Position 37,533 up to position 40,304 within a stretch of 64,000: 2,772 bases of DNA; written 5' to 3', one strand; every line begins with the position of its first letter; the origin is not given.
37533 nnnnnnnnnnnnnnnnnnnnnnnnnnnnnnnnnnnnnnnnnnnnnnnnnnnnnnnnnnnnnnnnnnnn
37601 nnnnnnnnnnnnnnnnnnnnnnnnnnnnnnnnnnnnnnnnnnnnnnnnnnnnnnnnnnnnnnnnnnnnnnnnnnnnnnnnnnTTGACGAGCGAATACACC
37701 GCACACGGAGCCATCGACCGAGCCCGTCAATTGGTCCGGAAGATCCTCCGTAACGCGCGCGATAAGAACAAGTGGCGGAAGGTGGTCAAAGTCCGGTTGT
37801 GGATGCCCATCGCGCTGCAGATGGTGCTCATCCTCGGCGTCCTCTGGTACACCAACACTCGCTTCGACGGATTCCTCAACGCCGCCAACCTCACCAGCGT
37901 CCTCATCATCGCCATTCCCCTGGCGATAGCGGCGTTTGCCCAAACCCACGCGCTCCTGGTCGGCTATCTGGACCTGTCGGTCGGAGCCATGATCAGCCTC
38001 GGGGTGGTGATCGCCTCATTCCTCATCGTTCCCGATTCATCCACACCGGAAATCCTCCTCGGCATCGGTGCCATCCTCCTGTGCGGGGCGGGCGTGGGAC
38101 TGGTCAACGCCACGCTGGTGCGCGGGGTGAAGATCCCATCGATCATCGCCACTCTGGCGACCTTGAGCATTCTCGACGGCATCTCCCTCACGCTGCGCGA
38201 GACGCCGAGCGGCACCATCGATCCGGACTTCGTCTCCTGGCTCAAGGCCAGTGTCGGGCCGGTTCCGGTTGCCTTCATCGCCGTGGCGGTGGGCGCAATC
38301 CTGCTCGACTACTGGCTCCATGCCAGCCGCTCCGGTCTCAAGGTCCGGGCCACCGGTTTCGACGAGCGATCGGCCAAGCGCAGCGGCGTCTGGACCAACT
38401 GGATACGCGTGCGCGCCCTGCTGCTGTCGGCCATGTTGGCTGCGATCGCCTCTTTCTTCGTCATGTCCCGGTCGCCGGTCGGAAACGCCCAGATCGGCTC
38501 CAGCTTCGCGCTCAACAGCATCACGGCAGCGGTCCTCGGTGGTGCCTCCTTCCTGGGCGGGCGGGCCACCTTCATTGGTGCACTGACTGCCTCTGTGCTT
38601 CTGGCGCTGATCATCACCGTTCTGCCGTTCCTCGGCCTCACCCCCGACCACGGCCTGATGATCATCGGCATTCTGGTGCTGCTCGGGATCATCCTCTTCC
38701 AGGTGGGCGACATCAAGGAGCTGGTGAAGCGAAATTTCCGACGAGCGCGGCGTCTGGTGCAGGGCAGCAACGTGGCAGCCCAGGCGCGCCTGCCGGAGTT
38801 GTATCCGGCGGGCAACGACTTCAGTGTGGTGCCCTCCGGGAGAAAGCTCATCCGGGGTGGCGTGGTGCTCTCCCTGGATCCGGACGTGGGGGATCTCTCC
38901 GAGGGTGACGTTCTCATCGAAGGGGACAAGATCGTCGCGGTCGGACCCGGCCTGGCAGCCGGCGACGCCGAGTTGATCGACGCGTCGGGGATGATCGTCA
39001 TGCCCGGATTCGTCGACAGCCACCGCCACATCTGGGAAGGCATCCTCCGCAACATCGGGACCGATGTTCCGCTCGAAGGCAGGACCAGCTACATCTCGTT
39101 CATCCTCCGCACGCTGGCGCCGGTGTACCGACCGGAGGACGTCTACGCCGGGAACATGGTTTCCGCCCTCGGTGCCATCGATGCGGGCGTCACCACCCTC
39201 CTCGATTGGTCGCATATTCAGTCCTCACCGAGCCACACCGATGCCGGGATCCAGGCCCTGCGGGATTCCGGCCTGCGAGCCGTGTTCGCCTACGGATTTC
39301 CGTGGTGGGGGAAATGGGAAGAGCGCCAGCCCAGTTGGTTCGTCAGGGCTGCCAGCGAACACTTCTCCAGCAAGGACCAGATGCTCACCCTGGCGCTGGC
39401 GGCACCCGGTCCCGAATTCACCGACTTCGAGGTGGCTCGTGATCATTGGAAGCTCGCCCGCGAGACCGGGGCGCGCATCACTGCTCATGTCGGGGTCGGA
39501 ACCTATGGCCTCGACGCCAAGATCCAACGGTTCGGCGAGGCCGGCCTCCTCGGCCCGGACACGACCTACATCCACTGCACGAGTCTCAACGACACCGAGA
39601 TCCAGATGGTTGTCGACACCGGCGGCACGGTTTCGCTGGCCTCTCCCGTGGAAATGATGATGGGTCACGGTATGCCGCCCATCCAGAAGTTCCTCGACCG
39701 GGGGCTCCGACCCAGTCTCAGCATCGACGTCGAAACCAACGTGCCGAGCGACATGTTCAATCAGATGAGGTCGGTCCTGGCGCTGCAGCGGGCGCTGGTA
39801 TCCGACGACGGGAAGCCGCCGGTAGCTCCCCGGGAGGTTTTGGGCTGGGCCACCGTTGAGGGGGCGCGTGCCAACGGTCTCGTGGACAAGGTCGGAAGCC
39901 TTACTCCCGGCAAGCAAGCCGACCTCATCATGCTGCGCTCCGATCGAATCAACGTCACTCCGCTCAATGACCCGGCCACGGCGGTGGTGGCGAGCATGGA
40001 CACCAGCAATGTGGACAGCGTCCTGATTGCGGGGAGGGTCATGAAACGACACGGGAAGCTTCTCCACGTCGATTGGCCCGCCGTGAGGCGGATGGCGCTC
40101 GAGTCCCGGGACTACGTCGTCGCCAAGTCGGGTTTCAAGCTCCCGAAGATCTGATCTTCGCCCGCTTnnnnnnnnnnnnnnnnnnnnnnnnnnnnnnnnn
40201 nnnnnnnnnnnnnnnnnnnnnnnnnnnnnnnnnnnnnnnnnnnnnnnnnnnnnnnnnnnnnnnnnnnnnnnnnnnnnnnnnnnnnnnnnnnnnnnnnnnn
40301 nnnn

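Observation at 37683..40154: ABC transporter permease translationally fused to a cytosine-deaminase-like amidohydrolase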

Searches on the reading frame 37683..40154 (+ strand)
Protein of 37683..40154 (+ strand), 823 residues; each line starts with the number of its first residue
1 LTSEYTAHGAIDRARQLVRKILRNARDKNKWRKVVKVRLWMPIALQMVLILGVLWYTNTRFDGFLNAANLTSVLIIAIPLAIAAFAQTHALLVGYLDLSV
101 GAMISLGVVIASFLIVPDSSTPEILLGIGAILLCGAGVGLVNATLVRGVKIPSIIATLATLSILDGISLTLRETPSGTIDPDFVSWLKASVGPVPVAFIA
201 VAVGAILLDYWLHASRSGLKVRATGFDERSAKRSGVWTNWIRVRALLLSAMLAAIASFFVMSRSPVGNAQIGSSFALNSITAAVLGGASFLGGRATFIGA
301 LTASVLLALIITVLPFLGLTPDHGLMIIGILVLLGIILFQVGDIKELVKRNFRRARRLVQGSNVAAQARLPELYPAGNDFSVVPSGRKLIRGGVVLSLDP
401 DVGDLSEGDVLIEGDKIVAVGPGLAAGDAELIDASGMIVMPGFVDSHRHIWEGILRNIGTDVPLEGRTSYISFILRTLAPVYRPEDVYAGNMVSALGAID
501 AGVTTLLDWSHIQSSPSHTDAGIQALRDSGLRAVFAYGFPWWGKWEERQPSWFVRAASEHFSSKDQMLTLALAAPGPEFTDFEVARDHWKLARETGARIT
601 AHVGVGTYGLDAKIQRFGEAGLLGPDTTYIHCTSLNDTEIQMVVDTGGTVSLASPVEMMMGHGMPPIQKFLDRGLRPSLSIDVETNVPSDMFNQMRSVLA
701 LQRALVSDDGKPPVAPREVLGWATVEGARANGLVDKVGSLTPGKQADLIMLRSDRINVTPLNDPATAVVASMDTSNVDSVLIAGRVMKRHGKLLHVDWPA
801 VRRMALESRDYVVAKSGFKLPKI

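Call 3: search_protein_families(library=pfam, proteins=[window:37683-40154:+], max_evalue=0.01)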
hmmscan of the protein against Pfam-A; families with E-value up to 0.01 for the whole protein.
window:37683-40154:+ (823 aa): 4 families
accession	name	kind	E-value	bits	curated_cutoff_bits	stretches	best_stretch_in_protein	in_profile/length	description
PF01979.26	Amidohydro_1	-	9e-30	104.5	25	1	438-786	1-344/345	Amidohydrolase family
PF02653.21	BPD_transp_2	-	8.7e-24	84.5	26.8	1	70-334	2-267/269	Branched-chain amino acid transport system / permease component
PF07969.17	Amidohydro_3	-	3e-16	60.4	29.7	2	557-786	232-470/472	Amidohydrolase family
PF22039.1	HUTI_composite_bact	-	0.0039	17.2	25.5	0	410-422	3-15/26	Imidazolonepropionase-like composite domain, bacteria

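Call 4: search_protein_families(library=ncbifam, proteins=[window:37683-40154:+], max_evalue=0.01)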
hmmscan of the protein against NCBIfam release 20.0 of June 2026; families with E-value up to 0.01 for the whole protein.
window:37683-40154:+ (823 aa): 79 families (the best 25 are shown)
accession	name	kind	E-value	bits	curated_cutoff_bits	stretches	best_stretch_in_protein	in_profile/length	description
NF006056.0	PRK08204.1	subfamily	4.6e-158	526.7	391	1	387-817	4-445/449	hypothetical protein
NF004701.0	PRK06038.1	equivalog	2.7e-47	161.4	609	1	389-805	7-419/432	N-ethylammeline chlorohydrolase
NF005557.0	PRK07228.1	equivalog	1.4e-46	159.1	522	2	614-816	238-441/445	5'-deoxyadenosine deaminase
NF006252.0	PRK08393.1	equivalog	3e-38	132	617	1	389-797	4-408/424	N-ethylammeline chlorohydrolase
NF006055.0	PRK08203.1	equivalog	3e-38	131.5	532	2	560-806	194-444/455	8-oxoguanine deaminase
NF006549.0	PRK09045.1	equivalog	7.6e-33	113.8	540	1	389-807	11-434/444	TRZ/ATZ family hydrolase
NF009059.0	PRK12393.1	equivalog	1.7e-32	112.8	543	2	613-808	259-451/460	amidohydrolase family protein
TIGR03314.1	Se_ssnA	subfamily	4.1e-31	108.3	455.5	2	389-537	2-156/441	putative selenium metabolism protein SsnA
NF005540.0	PRK07203.1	equivalog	9e-31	107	444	2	389-537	3-157/444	putative aminohydrolase SsnA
NF008441.0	PRK11285.1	equivalog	1.4e-27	96.7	378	1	29-340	16-324/333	L-arabinose ABC transporter permease AraH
NF004995.0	PRK06380.1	subfamily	4.5e-26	91.8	567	2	629-797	240-408/418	metal-dependent hydrolase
NF011961.0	PRK15432.1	equivalog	1.2e-25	90.5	388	1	62-356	29-319/344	autoinducer 2 ABC transporter permease LsrC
NF007252.0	PRK09699.1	equivalog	4.2e-24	85.4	396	1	34-338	17-320/326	D-allose ABC transporter permease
NF006681.0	PRK09229.1-2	equivalog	1.1e-23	83.8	362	1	618-797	258-434/451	formimidoylglutamate deiminase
NF040906.3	GguB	equivalog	1.8e-23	83.4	450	2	184-341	214-370/375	multiple monosaccharide ABC transporter permease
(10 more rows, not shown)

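Call 5: find_homologous_proteins(query=window:37683-40151:+, max_evalue=1e-10)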
Query window:37683-40151:+ (823 aa): 1613 proteins with E <= 1e-10 among 8000 candidates; the best 120 are listed.
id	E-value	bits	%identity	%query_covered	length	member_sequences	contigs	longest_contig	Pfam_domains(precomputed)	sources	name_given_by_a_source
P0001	0.0e+0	1813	100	100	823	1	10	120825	PF07969.18,PF02653.22,PF01979.27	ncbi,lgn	-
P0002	0.0e+0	1618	88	100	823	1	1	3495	PF07969.18,PF02653.22,PF01979.27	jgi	jgi:cytosine/adenosine deaminase-related metal-dependent hydrolase/ribose/xylose/arabinose/galactosi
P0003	0.0e+0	1608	87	100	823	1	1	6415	PF07969.18,PF02653.22,PF01979.27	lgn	-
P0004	0.0e+0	1583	86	100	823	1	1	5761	PF07969.18,PF02653.22,PF01979.27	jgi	jgi:5-methylthioadenosine/S-adenosylhomocysteine deaminase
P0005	0.0e+0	1581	87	100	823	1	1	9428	PF07969.18,PF02653.22,PF01979.27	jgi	jgi:cytosine/adenosine deaminase-related metal-dependent hydrolase/ribose/xylose/arabinose/galactosi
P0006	0.0e+0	1563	86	100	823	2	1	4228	PF07969.18,PF02653.22,PF01979.27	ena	-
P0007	0.0e+0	1560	84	100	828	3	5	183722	PF07969.18,PF02653.22,PF01979.27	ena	-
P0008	0.0e+0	1559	84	100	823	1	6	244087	PF07969.18,PF02653.22,PF01979.27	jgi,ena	-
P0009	0.0e+0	1551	84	100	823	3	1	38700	PF07969.18,PF02653.22,PF01979.27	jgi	jgi:cytosine/adenosine deaminase-related metal-dependent hydrolase/ribose/xylose/arabinose/galactosi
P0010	0.0e+0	1548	84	100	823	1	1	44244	PF07969.18,PF02653.22,PF01979.27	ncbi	-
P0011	0.0e+0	1541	86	98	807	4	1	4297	PF07969.18,PF02653.22,PF01979.27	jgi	jgi:cytosine/adenosine deaminase-related metal-dependent hydrolase/ribose/xylose/arabinose/galactosi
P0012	0.0e+0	1539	84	100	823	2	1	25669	PF07969.18,PF02653.22,PF01979.27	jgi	jgi:cytosine/adenosine deaminase-related metal-dependent hydrolase/ribose/xylose/arabinose/galactosi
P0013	0.0e+0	1533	83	100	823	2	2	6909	PF07969.18,PF02653.22,PF01979.27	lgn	-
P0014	0.0e+0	1524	82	100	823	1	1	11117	PF07969.18,PF02653.22,PF01979.27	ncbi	-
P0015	0.0e+0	1523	82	100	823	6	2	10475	PF07969.18,PF02653.22,PF01979.27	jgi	-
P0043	0.0e+0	1461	79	100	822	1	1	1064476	PF07969.18,PF02653.22,PF01979.27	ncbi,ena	-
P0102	0.0e+0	1437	78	99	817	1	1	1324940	PF07969.18,PF02653.22,PF01979.27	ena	-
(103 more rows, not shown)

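Call 7: find_encoding_contigs(protein=P0001, flank=10000, max_places=3)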
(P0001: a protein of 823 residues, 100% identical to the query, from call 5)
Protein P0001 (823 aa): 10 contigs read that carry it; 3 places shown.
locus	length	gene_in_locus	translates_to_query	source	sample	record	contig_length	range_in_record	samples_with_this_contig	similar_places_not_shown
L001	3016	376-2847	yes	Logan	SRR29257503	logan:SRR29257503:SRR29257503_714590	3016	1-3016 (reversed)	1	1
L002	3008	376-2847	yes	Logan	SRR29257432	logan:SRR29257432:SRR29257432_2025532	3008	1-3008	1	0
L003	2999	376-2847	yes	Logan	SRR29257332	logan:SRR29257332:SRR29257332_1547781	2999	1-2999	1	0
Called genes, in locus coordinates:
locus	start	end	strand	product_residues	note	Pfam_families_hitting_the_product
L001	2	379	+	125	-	?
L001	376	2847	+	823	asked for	PF02653:BPD_transp_2, PF01979:Amidohydro_1, PF07969:Amidohydro_3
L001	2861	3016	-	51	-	?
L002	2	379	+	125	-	?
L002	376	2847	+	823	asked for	PF02653:BPD_transp_2, PF01979:Amidohydro_1, PF07969:Amidohydro_3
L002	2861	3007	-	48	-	?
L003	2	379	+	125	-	?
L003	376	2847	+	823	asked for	PF02653:BPD_transp_2, PF01979:Amidohydro_1, PF07969:Amidohydro_3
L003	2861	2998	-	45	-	?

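Call 9: find_encoding_contigs(protein=P0043, flank=10000, max_places=2)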
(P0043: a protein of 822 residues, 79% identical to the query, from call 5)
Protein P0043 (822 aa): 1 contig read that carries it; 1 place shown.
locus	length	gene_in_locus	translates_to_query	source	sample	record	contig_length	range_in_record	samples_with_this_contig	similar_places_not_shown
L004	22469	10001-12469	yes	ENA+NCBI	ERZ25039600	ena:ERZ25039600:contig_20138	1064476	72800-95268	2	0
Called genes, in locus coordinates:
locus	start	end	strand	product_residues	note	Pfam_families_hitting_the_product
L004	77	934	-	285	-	PF04444:Dioxygenase_N, PF00775:Dioxygenase_C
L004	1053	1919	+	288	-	PF01488:Shikimate_DH, PF02254:TrkA_N (weak), PF02826:2-Hacid_dh_C (weak), PF03435:Sacchrp_dh_NADP (faint), PF03446:NAD_binding_2, PF03721:UDPG_MGDP_dh_N (faint), PF03807:F420_oxidored, PF14833:NAD_binding_11, +1 more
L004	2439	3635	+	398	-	PF01266:DAO, PF13450:NAD_binding_8 (faint)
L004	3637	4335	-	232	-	PF13443:HTH_26 (faint), PF12844:HTH_19, PF13560:HTH_31, PF01381:HTH_3, PF13413:HTH_25 (faint), PF01050:MannoseP_isomer (weak), PF07883:Cupin_2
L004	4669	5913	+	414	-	PF01979:Amidohydro_1, PF07969:Amidohydro_3 (weak)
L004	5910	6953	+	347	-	PF02653:BPD_transp_2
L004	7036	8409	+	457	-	PF13407:Peripla_BP_4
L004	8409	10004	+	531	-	PF00005:ABC_tran, PF13304:AAA_21 (faint), PF00005:ABC_tran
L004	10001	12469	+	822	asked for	PF02653:BPD_transp_2, PF01979:Amidohydro_1, PF07969:Amidohydro_3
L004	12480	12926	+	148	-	PF01042:Ribonuc_L-PSP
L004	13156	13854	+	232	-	PF00106:adh_short, PF08659:KR (weak), PF23441:SDR, PF13561:adh_short_C2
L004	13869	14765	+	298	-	PF00190:Cupin_1 (weak), PF12973:Cupin_7 (faint), PF02311:AraC_binding (faint), PF05899:Cupin_3 (faint), PF07883:Cupin_2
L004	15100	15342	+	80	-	PF01402:RHH_1 (weak)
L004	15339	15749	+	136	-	PF01850:PIN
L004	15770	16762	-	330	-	PF04909:Amidohydro_2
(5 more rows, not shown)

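Call 10: find_encoding_contigs(protein=P0102, flank=10000, max_places=2)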
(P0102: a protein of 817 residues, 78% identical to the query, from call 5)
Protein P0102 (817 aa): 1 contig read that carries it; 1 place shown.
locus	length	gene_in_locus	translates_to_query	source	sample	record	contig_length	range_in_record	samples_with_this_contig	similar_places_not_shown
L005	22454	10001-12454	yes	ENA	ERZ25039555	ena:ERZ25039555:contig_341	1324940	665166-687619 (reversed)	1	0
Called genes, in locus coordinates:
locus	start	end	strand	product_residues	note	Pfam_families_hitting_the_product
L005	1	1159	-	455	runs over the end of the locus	PF01979:Amidohydro_1, PF07969:Amidohydro_3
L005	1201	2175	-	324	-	PF02779:Transket_pyr, PF02780:Transketolase_C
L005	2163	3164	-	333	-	PF00676:E1_dh, PF02775:TPP_enzyme_C (weak)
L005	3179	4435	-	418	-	PF00557:Peptidase_M24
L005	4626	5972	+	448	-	PF01979:Amidohydro_1, PF07969:Amidohydro_3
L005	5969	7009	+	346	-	PF02653:BPD_transp_2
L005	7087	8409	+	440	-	PF13407:Peripla_BP_4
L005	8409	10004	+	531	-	PF00005:ABC_tran, PF13304:AAA_21 (faint), PF00005:ABC_tran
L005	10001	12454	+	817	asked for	PF02653:BPD_transp_2, PF01979:Amidohydro_1, PF07969:Amidohydro_3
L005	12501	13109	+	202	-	PF13560:HTH_31, PF01381:HTH_3, PF12844:HTH_19, PF13413:HTH_25 (weak), PF13443:HTH_26 (weak), PF07883:Cupin_2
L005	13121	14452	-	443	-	PF17767:NAPRTase_N, PF04095:NAPRTase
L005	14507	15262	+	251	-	-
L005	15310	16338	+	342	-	PF00491:Arginase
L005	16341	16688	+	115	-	PF06262:Zincin_1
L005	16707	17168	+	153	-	PF00383:dCMP_cyt_deam_1, PF14437:MafB19-deam, PF14439:Bd3614-deam (weak)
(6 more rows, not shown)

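Call 27: search_protein_representatives(protein=window:37683-40151:+)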
Query: 823 residues. Proteins with E-value up to 0.001 (for the whole library): 29647; up to 1e-10: 10968; up to 1e-30: 1210. The best 150 are listed.
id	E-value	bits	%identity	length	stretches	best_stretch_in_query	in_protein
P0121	0.0e+00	1358.1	72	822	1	10-823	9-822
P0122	5.4e-166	570.6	65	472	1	285-734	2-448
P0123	3.6e-151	521.6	58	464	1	375-819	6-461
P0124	1.7e-149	516.0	70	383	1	10-360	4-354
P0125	7.6e-132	457.6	83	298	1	421-655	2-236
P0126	1.0e-131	457.2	83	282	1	531-766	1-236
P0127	6.9e-125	434.6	50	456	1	385-818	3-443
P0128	9.8e-125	434.1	54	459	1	386-813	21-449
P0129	3.0e-124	432.5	51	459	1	386-816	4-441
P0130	9.0e-123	427.6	50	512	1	362-817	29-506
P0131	1.3e-119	417.2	53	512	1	386-801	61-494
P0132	2.7e-112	393.0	63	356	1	347-669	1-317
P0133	9.3e-111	387.9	49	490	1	384-819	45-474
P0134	5.4e-110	385.4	44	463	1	387-817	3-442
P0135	8.3e-110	384.7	47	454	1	386-814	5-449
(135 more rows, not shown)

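Call 29: find_encoding_contigs(protein=P0123, flank=8000, max_places=3)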
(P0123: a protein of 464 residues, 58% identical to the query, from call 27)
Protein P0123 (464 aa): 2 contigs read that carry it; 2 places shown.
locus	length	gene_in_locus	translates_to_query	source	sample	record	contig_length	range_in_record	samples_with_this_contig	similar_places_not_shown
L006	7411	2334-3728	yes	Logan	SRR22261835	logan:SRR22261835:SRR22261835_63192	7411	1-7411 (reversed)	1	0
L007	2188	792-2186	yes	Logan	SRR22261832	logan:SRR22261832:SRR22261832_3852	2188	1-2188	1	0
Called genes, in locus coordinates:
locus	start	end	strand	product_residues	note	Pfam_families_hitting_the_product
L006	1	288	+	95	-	?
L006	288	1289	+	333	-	-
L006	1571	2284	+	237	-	PF00392:GntR, PF07729:FCD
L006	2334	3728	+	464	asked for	PF01979:Amidohydro_1, PF07969:Amidohydro_3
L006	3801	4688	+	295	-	PF13669:Glyoxalase_4 (faint), PF18029:Glyoxalase_6 (faint), PF00903:Glyoxalase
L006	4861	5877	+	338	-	PF13377:Peripla_BP_3 (faint), PF13407:Peripla_BP_4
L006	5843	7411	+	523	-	?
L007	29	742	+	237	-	PF00392:GntR, PF07729:FCD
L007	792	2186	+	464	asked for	PF01979:Amidohydro_1, PF07969:Amidohydro_3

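Call 30: find_encoding_contigs(protein=P0121, flank=8000, max_places=3)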
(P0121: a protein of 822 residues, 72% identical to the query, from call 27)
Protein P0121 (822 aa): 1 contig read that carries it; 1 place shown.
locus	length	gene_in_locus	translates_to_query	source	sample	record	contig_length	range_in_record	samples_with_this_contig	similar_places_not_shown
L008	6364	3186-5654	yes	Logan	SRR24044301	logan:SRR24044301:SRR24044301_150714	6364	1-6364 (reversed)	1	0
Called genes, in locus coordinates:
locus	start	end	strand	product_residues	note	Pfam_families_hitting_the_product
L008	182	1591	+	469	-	PF13407:Peripla_BP_4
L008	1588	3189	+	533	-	PF00005:ABC_tran, PF13304:AAA_21 (faint), PF00005:ABC_tran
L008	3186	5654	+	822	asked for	PF02653:BPD_transp_2, PF01979:Amidohydro_1, PF07969:Amidohydro_3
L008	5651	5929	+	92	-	-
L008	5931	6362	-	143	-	?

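Call 31: find_related_loci(query=window:37683-40151:+, collection=genome_contigs, flank=8000)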
Query window:37683-40151:+ (823 aa) in genome_contigs; peptide patterns used: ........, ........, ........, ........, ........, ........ (x = any residue, [..] = any of these).
379 stretches matched a pattern; 359 encode a relative of the query (tblastn E <= 1e-3); the best 80 are kept; 80 distinct loci.
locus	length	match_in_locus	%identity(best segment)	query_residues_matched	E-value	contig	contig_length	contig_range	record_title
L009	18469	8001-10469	84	1-823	0e+0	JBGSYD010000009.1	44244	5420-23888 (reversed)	MAG: Acidimicrobiia bacterium isolate JTS-RE82 k141_12016954, whole genome shotgun sequence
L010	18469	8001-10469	83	1-823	0e+0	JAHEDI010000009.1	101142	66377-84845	MAG: bacterium isolate Ww197 NODE_87_length_101142_cov_8.632651, whole genome shotgun sequence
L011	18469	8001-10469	83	1-823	0e+0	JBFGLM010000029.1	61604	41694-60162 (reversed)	MAG: Acidimicrobiia bacterium isolate Mix_sand03.2021.01.D.83 k141_1433038_length_61604_cov_18.5252, whole genome shotgu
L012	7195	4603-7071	81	1-823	0e+0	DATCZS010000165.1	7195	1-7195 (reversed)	MAG TPA_asm: Acidimicrobiia bacterium isolate SMAG_U76 k141_44747, whole genome shotgun sequence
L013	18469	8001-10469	79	3-823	0e+0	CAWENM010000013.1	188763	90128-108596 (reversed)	MAG: uncultured Acidobacteriota bacterium isolate MFD02360.bin.1.245 genome assembly, contig: contig_5317, whole genome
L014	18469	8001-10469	81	1-823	0e+0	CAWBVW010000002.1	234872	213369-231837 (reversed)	MAG: uncultured bacterium isolate MFD09779.bin.1.214 genome assembly, contig: contig_24237, whole genome shotgun sequenc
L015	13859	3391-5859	79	1-823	0e+0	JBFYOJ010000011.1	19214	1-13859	MAG: Acidimicrobiia bacterium isolate PPR_0124 k121_3510276, whole genome shotgun sequence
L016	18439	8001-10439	78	11-823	0e+0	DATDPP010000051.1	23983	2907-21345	MAG TPA_asm: Acidimicrobiia bacterium isolate SMAG_U7924 k141_1169320, whole genome shotgun sequence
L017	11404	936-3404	78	1-823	0e+0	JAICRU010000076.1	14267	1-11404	MAG: Acidimicrobiia bacterium isolate TY_ISSM_2_bin.47 k141_2979028_length_14267_cov_9.4659, whole genome shotgun sequen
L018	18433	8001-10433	78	13-823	0e+0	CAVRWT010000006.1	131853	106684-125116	MAG: uncultured Acidobacteriota bacterium isolate MFD02242.bin.2.214 genome assembly, contig: contig_18411, whole genome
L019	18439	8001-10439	79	11-823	0e+0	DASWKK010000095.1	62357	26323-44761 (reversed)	MAG TPA_asm: Acidimicrobiia bacterium isolate SMAG_U2920 k141_1952716, whole genome shotgun sequence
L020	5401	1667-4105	78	11-823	0e+0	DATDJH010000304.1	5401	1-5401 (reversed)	MAG TPA_asm: Acidimicrobiia bacterium isolate SMAG_U325 k141_246138, whole genome shotgun sequence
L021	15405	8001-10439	78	11-823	0e+0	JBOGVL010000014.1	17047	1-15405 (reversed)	MAG: Actinomycetota bacterium isolate SD8048_metabat2.bin.10 NODE_316_length_17047_cov_1.301182, whole genome shotgun se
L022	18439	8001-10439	78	11-823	0e+0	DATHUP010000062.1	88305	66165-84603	MAG TPA_asm: Acidimicrobiia bacterium isolate SMAG_U16110 k141_949337, whole genome shotgun sequence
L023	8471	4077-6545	77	1-823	0e+0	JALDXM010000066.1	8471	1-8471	MAG: Actinomycetota bacterium isolate MCT-CON-17 NODE_1433_length_8471_cov_4.095176, whole genome shotgun sequence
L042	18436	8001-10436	77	12-823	0e+0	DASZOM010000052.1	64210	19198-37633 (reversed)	MAG TPA_asm: Acidimicrobiia bacterium isolate SMAG_U5945 k141_2766185, whole genome shotgun sequence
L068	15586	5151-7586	77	12-823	0e+0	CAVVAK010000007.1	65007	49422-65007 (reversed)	MAG: uncultured Actinomycetota bacterium isolate MFD09206.bin.3.266 genome assembly, contig: contig_35018, whole genome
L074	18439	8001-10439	77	11-823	0e+0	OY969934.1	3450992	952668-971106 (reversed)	MAG: uncultured Actinomycetes bacterium isolate MFD04944.bin.1.31 genome assembly, chromosome: 1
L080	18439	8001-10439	76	11-823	0e+0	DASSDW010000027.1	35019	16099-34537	MAG TPA_asm: Actinomycetota bacterium isolate SMAG_U961 k141_1051085, whole genome shotgun sequence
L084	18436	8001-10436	76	12-823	0e+0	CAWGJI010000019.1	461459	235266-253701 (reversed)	MAG: uncultured Acidobacteriota bacterium isolate MFD05684.bin.1.84 genome assembly, contig: contig_84878, whole genome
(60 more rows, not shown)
